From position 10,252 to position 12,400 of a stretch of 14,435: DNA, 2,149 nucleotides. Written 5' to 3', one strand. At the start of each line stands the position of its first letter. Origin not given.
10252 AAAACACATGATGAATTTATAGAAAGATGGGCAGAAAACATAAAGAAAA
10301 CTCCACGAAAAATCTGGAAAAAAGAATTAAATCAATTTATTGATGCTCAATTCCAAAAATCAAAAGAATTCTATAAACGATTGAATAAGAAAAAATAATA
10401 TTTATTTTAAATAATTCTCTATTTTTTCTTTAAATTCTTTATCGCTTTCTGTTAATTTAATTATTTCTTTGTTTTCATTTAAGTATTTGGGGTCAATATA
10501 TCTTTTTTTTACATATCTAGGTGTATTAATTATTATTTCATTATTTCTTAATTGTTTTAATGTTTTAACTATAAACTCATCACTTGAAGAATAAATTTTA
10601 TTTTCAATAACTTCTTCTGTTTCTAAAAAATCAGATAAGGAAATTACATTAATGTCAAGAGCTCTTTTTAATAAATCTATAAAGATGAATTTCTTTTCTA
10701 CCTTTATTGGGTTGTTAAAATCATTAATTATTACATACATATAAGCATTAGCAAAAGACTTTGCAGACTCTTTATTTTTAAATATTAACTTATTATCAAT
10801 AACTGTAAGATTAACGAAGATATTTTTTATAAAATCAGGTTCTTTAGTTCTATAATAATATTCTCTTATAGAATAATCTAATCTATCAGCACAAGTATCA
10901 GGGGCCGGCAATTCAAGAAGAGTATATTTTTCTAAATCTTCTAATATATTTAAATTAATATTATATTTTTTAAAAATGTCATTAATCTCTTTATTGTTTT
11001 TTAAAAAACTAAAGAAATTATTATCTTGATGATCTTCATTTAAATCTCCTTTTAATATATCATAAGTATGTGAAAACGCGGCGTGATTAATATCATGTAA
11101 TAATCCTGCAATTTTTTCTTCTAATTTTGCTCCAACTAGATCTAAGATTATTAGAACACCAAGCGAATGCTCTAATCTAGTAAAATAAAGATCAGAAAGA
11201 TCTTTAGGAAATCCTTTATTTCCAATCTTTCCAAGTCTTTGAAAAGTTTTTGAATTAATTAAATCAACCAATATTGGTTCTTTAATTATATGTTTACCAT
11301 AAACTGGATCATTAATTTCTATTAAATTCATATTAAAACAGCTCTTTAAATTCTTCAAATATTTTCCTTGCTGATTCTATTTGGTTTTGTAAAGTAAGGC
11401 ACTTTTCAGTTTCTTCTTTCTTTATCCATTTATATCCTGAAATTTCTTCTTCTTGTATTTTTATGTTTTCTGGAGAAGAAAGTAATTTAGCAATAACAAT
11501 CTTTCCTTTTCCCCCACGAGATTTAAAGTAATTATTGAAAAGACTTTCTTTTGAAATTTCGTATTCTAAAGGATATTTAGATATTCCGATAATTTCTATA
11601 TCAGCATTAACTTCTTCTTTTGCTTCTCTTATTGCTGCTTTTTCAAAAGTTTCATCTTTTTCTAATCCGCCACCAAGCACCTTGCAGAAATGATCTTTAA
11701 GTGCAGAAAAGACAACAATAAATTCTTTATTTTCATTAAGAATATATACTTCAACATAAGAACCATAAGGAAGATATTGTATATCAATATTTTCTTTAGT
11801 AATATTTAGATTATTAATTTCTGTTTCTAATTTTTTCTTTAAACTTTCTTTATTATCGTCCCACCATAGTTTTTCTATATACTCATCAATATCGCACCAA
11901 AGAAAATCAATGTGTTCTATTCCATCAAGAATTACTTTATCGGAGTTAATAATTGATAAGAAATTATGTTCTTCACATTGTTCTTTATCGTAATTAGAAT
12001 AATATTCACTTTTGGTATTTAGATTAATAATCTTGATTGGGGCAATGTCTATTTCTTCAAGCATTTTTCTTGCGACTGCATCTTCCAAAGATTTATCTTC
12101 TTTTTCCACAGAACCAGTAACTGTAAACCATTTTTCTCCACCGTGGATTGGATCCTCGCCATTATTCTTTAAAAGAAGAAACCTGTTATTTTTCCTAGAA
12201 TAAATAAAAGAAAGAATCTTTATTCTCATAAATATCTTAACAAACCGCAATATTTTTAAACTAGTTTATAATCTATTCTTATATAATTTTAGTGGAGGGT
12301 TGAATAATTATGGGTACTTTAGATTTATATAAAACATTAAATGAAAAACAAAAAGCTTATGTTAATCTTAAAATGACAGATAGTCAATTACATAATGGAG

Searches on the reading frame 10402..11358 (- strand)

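Call 12: search_protein_families(library=pfam, proteins=[window:10402-11358:-], max_evalue=0.01)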
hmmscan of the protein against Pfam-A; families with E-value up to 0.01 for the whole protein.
window:10402-11358:- (318 aa): 1 family
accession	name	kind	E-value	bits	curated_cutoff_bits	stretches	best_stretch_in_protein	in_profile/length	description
PF01966.28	HD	-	3.8e-07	30.8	22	1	61-138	1-75/116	HD domain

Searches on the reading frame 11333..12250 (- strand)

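Call 12: search_protein_families(library=pfam, proteins=[window:11333-12250:-], max_evalue=0.01)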
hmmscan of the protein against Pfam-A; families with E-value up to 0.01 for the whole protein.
window:11333-12250:- (305 aa): 2 families
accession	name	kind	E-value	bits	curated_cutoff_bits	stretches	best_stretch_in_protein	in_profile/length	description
PF00293.34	NUDIX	-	3.7e-25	88.9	21.1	2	166-286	6-119/134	NUDIX domain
PF22327.2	Nudt16-like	-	0.0039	17.6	27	0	46-91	40-85/161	U8 snoRNA-decapping enzyme-like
